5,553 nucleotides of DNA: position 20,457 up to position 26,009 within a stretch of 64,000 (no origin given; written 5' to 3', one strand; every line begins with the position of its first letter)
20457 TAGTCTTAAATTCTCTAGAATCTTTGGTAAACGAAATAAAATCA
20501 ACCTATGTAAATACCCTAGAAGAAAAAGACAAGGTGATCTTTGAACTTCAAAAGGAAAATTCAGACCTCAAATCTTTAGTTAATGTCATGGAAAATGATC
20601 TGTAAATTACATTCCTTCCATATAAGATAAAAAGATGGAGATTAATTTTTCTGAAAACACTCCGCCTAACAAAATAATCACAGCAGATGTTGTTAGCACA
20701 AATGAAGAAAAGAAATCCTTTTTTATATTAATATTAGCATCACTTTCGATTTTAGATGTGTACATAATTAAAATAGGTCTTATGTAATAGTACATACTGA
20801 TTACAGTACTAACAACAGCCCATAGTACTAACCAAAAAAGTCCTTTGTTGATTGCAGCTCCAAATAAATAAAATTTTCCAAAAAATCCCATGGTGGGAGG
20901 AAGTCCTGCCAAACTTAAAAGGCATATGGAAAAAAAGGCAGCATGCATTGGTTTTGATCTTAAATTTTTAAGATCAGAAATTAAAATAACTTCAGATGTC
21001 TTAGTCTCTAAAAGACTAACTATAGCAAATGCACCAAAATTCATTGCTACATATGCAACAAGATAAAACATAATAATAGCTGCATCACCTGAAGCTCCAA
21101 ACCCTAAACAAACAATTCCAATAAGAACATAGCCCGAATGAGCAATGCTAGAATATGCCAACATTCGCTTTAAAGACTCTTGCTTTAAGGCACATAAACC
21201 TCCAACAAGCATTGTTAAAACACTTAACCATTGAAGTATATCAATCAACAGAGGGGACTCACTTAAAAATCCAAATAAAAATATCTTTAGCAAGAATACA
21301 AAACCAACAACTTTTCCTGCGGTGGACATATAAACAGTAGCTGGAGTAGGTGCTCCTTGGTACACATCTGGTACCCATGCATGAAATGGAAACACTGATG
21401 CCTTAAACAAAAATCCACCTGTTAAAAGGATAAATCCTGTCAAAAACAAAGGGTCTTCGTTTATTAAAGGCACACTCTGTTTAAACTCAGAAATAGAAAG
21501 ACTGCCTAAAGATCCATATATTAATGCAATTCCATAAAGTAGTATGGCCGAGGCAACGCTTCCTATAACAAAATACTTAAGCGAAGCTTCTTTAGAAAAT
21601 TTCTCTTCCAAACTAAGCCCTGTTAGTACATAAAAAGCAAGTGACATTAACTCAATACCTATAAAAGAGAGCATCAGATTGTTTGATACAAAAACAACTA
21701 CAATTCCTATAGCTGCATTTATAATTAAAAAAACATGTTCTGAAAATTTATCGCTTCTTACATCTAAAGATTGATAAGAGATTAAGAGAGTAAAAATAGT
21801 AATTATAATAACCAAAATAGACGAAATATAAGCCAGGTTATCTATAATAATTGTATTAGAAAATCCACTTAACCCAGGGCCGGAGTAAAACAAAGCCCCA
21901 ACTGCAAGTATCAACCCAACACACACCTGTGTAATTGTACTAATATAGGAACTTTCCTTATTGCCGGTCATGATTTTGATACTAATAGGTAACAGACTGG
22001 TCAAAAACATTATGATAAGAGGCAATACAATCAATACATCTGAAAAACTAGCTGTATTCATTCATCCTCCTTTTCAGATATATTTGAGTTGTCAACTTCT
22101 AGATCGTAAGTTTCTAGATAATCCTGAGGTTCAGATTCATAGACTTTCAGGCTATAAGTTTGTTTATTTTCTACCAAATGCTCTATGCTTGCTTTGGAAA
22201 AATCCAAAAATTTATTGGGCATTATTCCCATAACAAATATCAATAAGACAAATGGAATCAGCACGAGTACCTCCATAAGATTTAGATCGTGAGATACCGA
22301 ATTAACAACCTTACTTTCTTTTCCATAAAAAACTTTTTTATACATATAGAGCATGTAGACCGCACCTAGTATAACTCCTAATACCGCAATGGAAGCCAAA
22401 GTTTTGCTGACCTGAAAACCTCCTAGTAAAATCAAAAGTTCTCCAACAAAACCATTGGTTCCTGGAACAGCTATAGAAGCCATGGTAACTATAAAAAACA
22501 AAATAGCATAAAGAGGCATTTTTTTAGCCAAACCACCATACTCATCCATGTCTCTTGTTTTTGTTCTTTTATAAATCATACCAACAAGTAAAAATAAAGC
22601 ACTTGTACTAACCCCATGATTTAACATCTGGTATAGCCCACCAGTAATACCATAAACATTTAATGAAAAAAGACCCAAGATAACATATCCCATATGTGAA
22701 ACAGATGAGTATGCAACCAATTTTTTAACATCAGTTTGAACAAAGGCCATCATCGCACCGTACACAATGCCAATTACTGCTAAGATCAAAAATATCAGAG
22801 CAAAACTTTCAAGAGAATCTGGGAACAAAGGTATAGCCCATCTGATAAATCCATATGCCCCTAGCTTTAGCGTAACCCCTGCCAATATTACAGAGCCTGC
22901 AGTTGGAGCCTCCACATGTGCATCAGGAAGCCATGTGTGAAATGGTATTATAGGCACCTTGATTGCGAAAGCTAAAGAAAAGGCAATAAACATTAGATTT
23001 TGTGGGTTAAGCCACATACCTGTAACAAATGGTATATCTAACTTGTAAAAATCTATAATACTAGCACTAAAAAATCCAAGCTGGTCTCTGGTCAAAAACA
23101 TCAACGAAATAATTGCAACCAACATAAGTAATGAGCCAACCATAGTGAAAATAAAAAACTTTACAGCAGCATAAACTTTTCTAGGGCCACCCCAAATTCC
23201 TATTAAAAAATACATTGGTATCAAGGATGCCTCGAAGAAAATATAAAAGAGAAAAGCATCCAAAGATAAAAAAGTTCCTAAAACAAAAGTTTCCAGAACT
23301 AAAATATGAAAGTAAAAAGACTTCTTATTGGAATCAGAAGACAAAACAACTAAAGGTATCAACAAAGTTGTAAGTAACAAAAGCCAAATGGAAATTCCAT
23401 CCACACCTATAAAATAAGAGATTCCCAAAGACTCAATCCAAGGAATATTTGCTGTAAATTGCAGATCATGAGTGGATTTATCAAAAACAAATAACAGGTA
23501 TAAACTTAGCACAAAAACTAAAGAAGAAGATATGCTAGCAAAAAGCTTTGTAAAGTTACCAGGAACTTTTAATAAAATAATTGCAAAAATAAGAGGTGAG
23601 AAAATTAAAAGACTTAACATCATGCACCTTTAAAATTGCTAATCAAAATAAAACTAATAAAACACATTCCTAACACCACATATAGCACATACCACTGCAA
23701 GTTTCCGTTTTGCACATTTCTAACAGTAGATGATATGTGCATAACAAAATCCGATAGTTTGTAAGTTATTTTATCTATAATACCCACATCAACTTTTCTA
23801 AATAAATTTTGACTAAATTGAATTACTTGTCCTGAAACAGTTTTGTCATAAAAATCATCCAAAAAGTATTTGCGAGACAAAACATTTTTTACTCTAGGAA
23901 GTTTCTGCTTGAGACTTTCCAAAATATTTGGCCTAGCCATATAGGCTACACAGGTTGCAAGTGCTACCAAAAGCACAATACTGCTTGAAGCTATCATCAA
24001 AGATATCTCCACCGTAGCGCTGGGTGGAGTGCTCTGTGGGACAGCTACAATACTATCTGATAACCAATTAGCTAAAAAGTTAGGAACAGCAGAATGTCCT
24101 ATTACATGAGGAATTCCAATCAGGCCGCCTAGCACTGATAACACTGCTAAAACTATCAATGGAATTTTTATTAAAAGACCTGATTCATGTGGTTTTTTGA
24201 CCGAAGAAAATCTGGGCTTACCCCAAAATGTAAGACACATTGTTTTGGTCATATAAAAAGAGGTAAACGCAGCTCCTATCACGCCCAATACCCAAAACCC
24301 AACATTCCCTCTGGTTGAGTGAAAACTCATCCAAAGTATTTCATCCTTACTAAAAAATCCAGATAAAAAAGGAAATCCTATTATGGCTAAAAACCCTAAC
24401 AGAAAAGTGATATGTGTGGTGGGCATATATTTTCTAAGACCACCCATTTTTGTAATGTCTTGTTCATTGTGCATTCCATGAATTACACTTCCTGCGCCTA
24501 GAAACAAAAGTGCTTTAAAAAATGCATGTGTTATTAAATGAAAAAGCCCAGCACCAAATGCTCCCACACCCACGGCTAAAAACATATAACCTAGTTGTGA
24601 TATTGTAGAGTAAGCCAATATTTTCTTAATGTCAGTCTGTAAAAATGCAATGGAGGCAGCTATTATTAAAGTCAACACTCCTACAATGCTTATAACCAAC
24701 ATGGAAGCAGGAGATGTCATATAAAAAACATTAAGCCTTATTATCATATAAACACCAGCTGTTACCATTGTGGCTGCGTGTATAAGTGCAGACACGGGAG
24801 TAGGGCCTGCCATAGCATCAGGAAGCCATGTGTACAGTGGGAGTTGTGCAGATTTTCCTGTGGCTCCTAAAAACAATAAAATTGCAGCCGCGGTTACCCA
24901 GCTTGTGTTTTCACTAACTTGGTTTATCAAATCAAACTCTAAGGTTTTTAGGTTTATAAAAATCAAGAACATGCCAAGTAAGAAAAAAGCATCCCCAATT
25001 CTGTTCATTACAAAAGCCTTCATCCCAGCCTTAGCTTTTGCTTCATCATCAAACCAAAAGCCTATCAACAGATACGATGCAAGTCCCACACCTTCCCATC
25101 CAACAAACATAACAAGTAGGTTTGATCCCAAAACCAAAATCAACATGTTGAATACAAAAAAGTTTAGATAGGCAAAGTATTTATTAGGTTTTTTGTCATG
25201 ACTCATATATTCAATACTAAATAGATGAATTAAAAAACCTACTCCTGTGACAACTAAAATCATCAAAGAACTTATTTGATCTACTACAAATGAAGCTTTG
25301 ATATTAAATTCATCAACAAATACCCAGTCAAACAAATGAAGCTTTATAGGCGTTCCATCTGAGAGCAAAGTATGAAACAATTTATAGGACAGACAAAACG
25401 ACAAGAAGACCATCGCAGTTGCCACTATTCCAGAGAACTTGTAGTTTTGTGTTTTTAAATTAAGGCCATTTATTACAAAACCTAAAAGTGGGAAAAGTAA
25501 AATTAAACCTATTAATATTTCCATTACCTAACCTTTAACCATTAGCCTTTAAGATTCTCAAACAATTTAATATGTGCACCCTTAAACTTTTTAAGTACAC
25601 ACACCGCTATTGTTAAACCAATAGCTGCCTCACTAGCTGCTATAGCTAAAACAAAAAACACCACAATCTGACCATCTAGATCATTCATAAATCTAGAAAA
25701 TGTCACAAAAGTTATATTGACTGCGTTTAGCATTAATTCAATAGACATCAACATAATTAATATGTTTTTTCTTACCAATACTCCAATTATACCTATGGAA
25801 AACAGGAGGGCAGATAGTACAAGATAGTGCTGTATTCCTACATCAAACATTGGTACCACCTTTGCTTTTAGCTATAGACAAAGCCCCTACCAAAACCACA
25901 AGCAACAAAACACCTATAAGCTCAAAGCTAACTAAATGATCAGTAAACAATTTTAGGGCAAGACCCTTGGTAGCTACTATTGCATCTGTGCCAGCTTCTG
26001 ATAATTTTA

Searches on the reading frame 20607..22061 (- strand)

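Call 68: search_protein_families(library=pfam, proteins=[window:20607-22061:-], max_evalue=0.01)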
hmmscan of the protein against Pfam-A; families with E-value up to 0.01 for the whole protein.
window:20607-22061:- (484 aa): 2 families
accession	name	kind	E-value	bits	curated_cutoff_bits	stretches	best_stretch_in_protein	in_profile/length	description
PF00361.26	Proton_antipo_M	-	1.8e-67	228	21.5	1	126-422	1-294/294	NADH:quinone oxidoreductase/Mrp antiporter, TM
PF00420.29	Oxidored_q2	-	0.0004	20.5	26.1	1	111-194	5-91/95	NADH-ubiquinone/plastoquinone oxidoreductase chain 4L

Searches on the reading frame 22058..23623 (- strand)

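Call 68: search_protein_families(library=pfam, proteins=[window:22058-23623:-], max_evalue=0.01)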
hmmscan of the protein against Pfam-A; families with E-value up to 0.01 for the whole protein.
window:22058-23623:- (521 aa): 2 families
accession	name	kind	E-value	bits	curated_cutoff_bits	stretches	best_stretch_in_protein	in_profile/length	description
PF00361.26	Proton_antipo_M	-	8.8e-78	261.9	21.5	1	121-418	2-292/294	NADH:quinone oxidoreductase/Mrp antiporter, TM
PF01059.23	Oxidored_q5_N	-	0.0096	16.4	22.7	1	3-113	2-106/110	NADH-ubiquinone oxidoreductase chain 4, amino terminus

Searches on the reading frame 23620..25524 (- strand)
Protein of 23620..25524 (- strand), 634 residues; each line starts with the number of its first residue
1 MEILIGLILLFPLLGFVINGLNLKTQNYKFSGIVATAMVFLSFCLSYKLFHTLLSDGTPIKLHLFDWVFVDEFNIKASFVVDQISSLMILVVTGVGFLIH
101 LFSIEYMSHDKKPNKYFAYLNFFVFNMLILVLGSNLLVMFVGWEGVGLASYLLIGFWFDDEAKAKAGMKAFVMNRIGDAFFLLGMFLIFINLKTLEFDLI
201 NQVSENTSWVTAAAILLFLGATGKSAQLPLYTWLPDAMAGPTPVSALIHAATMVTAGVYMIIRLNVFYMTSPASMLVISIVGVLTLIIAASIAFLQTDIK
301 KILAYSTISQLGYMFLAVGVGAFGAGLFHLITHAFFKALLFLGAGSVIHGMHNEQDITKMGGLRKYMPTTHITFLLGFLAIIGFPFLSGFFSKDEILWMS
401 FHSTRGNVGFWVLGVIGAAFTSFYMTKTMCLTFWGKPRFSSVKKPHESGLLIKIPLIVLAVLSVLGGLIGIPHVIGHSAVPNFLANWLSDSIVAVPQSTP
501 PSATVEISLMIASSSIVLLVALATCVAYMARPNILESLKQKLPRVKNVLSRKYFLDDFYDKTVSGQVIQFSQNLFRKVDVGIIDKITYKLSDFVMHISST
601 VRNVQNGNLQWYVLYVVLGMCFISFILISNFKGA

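Call 68: search_protein_families(library=pfam, proteins=[window:23620-25524:-], max_evalue=0.01)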
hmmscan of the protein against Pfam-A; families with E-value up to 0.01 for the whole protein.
window:23620-25524:- (634 aa): 4 families
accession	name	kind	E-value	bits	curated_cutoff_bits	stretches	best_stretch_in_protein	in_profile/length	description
PF00361.26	Proton_antipo_M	-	6.7e-85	285.3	21.5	1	134-421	2-294/294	NADH:quinone oxidoreductase/Mrp antiporter, TM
PF00662.26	Proton_antipo_N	-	2.5e-18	66.1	24.5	1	67-117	1-51/51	NADH-Ubiquinone oxidoreductase (complex I), chain 5 N-terminus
PF06455.17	NADH5_C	-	4.6e-08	33.3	28.2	2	513-626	65-180/181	NADH dehydrogenase subunit 5 C-terminus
PF01010.25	Proton_antipo_C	-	3e-06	27.5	26.8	1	440-522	88-171/243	NADH-dehyrogenase subunit F, TMs, (complex I) C-terminus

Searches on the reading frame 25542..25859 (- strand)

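Call 68: search_protein_families(library=pfam, proteins=[window:25542-25859:-], max_evalue=0.01)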
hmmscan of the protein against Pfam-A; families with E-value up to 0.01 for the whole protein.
window:25542-25859:- (105 aa): 1 family
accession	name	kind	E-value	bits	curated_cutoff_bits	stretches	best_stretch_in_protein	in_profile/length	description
PF00420.29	Oxidored_q2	-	5e-27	93.9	26.1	1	11-104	1-94/95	NADH-ubiquinone/plastoquinone oxidoreductase chain 4L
